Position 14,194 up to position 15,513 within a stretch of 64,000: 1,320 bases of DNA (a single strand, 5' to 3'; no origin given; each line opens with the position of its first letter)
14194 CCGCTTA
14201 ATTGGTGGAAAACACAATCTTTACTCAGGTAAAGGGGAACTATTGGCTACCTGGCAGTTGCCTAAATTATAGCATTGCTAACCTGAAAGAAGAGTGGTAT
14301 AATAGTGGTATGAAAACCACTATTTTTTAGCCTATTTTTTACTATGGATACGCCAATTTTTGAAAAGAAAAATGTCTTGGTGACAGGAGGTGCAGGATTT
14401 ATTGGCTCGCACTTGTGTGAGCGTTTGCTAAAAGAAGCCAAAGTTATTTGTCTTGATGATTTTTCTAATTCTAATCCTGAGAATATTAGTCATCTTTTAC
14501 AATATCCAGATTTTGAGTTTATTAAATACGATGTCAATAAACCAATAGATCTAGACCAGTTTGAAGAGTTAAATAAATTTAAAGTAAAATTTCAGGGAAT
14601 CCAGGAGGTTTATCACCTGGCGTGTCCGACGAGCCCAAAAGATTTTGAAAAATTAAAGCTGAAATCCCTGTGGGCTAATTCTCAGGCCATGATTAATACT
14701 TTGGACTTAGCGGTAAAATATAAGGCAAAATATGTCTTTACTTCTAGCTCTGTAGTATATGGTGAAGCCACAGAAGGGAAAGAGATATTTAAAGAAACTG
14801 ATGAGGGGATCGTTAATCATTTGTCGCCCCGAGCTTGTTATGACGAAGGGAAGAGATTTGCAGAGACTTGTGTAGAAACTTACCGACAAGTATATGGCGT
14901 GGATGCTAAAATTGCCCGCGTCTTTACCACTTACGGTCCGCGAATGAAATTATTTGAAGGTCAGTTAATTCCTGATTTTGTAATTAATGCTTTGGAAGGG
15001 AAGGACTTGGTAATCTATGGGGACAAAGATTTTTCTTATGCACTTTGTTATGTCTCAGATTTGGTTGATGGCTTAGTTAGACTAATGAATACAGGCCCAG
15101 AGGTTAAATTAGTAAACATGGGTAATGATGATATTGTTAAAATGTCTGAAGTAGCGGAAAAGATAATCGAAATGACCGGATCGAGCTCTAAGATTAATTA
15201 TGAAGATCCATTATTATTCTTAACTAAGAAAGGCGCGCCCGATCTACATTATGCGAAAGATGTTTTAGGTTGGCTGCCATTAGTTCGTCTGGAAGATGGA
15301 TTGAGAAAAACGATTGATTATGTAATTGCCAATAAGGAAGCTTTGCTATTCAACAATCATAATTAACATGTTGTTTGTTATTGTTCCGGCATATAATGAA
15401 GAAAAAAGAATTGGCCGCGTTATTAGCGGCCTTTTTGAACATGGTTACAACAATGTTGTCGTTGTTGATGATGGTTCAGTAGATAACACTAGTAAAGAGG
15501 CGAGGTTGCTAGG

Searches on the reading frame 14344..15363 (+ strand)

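Call 71: search_protein_families(library=pfam, proteins=[window:14344-15363:+], max_evalue=0.001)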
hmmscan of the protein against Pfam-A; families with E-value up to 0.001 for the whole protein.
window:14344-15363:+ (340 aa): 7 families
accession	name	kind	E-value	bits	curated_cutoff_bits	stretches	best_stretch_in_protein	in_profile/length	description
PF01370.27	Epimerase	-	4.9e-43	147.7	20.9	1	11-260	1-240/240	NAD dependent epimerase/dehydratase family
PF16363.11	GDP_Man_Dehyd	-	4.5e-36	125.4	27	1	12-322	1-331/332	GDP-mannose 4,6 dehydratase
PF01073.25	3Beta_HSD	-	2e-11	43.9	22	1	12-179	1-159/280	3-beta hydroxysteroid dehydrogenase/isomerase family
PF07993.18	NAD_binding_4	-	6.8e-09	35.7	20.1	0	86-195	89-206/258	Male sterility protein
PF02719.21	Polysacc_synt_2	-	5e-07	29.6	20.2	1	11-133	1-125/293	Polysaccharide biosynthesis protein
PF04321.23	RmlD_sub_bind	-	9.1e-07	28.7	27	1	10-280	2-233/287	RmlD substrate binding domain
PF00106.31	adh_short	-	2e-05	24.6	26.6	1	9-111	1-102/195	short chain dehydrogenase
